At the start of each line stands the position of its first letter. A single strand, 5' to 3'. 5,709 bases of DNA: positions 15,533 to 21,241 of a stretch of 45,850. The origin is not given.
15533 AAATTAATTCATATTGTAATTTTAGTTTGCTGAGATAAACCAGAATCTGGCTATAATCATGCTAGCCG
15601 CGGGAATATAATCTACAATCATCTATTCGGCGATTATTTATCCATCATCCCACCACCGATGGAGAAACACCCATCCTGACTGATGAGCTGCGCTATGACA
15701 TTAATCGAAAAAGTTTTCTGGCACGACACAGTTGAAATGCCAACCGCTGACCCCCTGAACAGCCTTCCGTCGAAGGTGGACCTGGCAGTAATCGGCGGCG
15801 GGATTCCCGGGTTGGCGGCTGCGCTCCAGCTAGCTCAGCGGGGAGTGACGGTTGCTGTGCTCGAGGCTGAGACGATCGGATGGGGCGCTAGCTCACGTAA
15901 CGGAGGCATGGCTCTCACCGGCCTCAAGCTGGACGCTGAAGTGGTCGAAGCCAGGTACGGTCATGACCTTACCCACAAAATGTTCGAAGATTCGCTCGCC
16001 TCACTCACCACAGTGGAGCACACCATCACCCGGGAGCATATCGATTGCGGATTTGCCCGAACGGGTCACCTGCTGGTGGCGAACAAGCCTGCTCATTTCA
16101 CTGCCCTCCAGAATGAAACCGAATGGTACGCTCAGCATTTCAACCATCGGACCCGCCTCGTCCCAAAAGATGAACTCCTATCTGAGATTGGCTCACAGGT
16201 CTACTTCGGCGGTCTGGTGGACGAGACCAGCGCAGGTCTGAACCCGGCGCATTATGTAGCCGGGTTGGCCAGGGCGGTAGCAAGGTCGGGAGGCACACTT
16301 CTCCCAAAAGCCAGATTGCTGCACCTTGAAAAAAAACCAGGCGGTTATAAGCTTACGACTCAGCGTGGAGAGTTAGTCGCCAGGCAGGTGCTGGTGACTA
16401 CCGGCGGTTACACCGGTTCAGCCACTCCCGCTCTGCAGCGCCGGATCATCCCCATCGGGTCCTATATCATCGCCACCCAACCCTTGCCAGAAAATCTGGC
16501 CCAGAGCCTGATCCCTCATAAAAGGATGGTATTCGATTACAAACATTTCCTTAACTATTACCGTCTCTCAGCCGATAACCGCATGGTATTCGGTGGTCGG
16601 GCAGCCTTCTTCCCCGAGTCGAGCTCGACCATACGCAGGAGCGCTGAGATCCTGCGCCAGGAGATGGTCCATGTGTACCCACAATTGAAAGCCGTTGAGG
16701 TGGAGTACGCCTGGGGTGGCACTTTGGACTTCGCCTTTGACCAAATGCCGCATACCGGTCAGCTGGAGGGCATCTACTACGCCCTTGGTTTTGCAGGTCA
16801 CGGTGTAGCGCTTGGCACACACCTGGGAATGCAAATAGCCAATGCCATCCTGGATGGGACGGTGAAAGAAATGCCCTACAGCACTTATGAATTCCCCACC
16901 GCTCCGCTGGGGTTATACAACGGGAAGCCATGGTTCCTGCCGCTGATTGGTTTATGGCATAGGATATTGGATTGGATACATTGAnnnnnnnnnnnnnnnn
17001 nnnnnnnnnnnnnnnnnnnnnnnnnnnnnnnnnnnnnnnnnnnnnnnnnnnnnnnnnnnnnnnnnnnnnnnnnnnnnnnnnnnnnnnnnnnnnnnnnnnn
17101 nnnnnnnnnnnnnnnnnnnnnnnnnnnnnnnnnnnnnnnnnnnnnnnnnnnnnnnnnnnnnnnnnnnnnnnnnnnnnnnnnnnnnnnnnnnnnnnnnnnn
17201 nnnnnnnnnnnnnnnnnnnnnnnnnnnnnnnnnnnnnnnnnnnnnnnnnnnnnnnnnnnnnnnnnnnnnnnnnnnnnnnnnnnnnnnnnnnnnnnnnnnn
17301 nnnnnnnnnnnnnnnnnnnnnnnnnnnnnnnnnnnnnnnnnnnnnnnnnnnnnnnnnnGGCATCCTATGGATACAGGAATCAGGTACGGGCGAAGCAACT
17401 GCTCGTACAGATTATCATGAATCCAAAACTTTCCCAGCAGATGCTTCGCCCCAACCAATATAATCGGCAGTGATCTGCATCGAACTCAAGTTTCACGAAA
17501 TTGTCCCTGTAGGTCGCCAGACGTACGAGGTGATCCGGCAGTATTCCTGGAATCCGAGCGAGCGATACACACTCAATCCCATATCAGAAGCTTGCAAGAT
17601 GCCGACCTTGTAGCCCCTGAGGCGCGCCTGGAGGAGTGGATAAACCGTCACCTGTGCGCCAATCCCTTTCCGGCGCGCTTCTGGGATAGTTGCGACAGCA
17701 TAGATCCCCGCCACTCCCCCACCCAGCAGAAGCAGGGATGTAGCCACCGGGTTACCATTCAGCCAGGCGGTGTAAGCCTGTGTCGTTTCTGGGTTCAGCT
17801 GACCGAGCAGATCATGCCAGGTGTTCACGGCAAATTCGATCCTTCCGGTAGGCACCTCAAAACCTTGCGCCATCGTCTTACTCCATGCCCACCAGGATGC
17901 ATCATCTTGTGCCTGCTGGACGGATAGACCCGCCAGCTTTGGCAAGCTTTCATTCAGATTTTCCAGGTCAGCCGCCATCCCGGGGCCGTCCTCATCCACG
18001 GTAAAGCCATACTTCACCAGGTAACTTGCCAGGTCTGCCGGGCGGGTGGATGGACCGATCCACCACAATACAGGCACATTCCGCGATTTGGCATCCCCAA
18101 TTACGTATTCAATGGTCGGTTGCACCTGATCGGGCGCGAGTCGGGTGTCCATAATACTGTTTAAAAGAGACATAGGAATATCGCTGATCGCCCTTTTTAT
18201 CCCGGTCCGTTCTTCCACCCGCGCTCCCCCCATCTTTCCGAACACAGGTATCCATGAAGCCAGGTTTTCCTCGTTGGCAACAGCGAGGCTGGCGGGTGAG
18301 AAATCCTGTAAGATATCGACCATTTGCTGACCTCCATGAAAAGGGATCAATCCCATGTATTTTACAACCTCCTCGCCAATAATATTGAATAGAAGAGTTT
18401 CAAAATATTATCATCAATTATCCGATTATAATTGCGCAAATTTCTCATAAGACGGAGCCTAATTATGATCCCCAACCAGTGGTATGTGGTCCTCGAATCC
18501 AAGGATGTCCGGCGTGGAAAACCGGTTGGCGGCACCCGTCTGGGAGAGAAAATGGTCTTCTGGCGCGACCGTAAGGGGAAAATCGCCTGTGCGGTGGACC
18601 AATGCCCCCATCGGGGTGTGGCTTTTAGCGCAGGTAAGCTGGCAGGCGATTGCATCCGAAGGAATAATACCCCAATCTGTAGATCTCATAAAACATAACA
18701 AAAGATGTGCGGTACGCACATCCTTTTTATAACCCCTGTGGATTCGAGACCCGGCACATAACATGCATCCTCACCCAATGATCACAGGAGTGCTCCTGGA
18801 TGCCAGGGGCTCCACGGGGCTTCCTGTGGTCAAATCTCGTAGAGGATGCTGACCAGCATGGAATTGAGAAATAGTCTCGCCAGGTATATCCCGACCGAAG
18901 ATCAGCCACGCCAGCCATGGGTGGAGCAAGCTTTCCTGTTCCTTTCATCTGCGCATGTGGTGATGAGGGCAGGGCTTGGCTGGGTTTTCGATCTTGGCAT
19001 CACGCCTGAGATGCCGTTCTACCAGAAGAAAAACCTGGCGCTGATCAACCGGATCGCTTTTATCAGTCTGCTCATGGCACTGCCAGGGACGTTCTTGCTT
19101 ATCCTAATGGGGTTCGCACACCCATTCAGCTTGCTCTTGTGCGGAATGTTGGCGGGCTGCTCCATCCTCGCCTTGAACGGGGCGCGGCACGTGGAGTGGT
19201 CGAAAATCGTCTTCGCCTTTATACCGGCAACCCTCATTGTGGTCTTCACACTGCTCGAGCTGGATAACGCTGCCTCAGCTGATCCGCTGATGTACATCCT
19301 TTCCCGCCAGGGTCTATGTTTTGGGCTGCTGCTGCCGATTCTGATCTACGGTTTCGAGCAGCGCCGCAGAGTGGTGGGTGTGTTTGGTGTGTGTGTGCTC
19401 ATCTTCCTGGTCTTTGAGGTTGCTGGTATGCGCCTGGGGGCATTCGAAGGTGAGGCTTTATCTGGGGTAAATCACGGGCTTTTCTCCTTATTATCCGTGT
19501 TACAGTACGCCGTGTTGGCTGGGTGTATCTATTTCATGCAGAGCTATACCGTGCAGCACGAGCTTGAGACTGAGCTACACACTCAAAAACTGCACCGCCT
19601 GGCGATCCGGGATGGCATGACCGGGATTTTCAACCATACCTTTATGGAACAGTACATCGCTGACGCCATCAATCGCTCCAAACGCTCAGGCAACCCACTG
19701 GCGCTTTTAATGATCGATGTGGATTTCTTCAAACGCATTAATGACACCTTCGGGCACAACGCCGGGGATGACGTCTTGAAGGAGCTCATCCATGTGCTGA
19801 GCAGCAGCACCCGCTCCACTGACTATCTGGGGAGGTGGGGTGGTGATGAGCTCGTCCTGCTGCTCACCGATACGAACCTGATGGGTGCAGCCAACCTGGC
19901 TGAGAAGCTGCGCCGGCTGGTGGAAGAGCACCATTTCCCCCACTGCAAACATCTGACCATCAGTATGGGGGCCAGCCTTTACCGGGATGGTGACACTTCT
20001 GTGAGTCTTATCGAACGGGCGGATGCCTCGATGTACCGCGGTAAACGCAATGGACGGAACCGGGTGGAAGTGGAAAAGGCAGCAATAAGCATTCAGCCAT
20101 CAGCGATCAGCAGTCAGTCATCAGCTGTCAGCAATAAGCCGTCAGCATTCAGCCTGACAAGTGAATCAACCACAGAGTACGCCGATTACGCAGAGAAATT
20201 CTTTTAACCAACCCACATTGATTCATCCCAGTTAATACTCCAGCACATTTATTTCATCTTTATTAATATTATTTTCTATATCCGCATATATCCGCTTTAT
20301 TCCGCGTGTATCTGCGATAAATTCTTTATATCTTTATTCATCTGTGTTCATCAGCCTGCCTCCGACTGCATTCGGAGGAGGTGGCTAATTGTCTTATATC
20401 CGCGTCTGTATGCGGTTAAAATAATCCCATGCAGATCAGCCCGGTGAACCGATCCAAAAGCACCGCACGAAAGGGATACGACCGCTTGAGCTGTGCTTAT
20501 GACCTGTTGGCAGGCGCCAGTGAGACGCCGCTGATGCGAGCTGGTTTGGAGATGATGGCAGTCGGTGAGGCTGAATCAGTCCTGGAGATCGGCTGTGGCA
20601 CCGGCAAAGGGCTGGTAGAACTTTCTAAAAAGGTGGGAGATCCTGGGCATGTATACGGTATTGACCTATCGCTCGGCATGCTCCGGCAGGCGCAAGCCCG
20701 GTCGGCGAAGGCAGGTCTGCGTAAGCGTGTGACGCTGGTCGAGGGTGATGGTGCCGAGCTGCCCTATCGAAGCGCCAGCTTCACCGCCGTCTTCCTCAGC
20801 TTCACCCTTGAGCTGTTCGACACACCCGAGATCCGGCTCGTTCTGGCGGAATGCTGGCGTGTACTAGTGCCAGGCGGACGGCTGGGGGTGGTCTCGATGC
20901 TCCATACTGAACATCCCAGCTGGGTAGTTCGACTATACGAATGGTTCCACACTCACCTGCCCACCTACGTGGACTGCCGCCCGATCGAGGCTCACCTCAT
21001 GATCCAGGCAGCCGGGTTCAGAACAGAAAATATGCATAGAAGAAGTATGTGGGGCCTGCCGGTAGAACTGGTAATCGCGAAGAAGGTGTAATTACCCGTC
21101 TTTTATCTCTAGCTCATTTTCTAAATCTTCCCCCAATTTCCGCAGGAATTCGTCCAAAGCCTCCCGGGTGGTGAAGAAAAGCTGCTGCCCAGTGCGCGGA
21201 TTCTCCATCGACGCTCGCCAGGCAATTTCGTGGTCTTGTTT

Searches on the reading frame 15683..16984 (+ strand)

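Call 40: search_protein_families(library=pfam, proteins=[window:15683-16984:+], max_evalue=0.0001)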
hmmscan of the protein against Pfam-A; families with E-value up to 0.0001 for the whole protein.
window:15683-16984:+ (433 aa): 7 families
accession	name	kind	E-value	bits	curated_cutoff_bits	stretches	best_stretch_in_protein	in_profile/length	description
PF01266.30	DAO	-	1.4e-61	209.4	27.9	1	33-387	1-352/353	FAD dependent oxidoreductase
PF12831.13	FAD_oxidored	-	1.2e-06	28.6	27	1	33-110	1-70/416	FAD dependent oxidoreductase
PF03486.20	HI0933_like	-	1.1e-05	25.5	50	0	33-66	2-36/244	HI0933-like protein Rossmann domain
PF13450.12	NAD_binding_8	-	1.2e-05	26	21.9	1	36-73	1-40/68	NAD(P)-binding Rossmann-like domain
PF00890.30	FAD_binding_2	-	1.5e-05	24.8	20.4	1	33-84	1-53/414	FAD binding domain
PF01593.30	Amino_oxidase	-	2.4e-05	24.3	19.8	0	42-63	2-23/443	Flavin containing amine oxidoreductase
PF13738.12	Pyr_redox_3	-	3.1e-05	23.8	30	0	36-66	2-33/305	Pyridine nucleotide-disulphide oxidoreductase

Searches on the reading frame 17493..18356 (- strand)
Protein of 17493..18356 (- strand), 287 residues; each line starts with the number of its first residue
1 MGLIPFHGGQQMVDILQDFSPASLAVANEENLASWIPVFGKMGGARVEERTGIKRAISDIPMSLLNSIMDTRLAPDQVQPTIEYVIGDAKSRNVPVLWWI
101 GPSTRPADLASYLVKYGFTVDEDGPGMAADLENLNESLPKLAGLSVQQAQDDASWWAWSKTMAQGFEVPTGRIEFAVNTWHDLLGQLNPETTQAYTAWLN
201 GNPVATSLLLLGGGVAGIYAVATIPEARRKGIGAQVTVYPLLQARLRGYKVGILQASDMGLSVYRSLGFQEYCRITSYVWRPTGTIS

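Call 40: search_protein_families(library=pfam, proteins=[window:17493-18356:-], max_evalue=0.0001)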
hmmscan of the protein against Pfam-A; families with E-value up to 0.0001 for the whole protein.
window:17493-18356:- (287 aa): 1 family
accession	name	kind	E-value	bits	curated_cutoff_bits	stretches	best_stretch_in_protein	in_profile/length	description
PF13508.13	Acetyltransf_7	-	8.2e-05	23.4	27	0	193-271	4-84/84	Acetyltransferase (GNAT) domain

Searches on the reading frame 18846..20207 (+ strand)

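Call 40: search_protein_families(library=pfam, proteins=[window:18846-20207:+], max_evalue=0.0001)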
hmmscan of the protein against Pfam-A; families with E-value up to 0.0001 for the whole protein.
window:18846-20207:+ (453 aa): 1 family
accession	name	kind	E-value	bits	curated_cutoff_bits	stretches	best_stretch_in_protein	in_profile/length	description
PF00990.26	GGDEF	-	2.9e-45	154.4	23.8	1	253-406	1-161/161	Diguanylate cyclase, GGDEF domain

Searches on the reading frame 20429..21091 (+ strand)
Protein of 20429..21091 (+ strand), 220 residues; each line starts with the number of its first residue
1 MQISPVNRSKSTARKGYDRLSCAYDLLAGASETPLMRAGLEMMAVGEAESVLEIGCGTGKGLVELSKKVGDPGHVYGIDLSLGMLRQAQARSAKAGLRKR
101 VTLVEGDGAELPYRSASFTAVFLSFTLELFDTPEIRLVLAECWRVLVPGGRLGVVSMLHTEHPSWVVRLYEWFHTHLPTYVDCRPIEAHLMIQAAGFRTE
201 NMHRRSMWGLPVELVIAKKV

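Call 40: search_protein_families(library=pfam, proteins=[window:20429-21091:+], max_evalue=0.0001)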
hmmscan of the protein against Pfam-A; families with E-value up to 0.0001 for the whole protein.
window:20429-21091:+ (220 aa): 7 families
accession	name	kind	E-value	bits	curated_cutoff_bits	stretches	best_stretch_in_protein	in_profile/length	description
PF13649.12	Methyltransf_25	-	1.5e-24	86.9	27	1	51-150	1-97/97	Methyltransferase domain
PF08241.18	Methyltransf_11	-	1.8e-21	77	21.2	1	52-152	1-93/95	Methyltransferase domain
PF01209.24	Ubie_methyltran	-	3e-19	69.8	20.1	1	41-179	41-176/233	ubiE/COQ5 methyltransferase family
PF13847.12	Methyltransf_31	-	2.8e-15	56.7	27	1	48-158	4-113/145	Methyltransferase domain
PF08242.18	Methyltransf_12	-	3.9e-14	53.6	30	1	52-152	1-98/98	Methyltransferase domain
PF01135.25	PCMT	-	3e-08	34.1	20.3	1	31-126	57-151/210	Protein-L-isoaspartate(D-aspartate) O-methyltransferase (PCMT)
PF13489.12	Methyltransf_23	-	2.9e-05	24.3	27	1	47-156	22-118/164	Methyltransferase domain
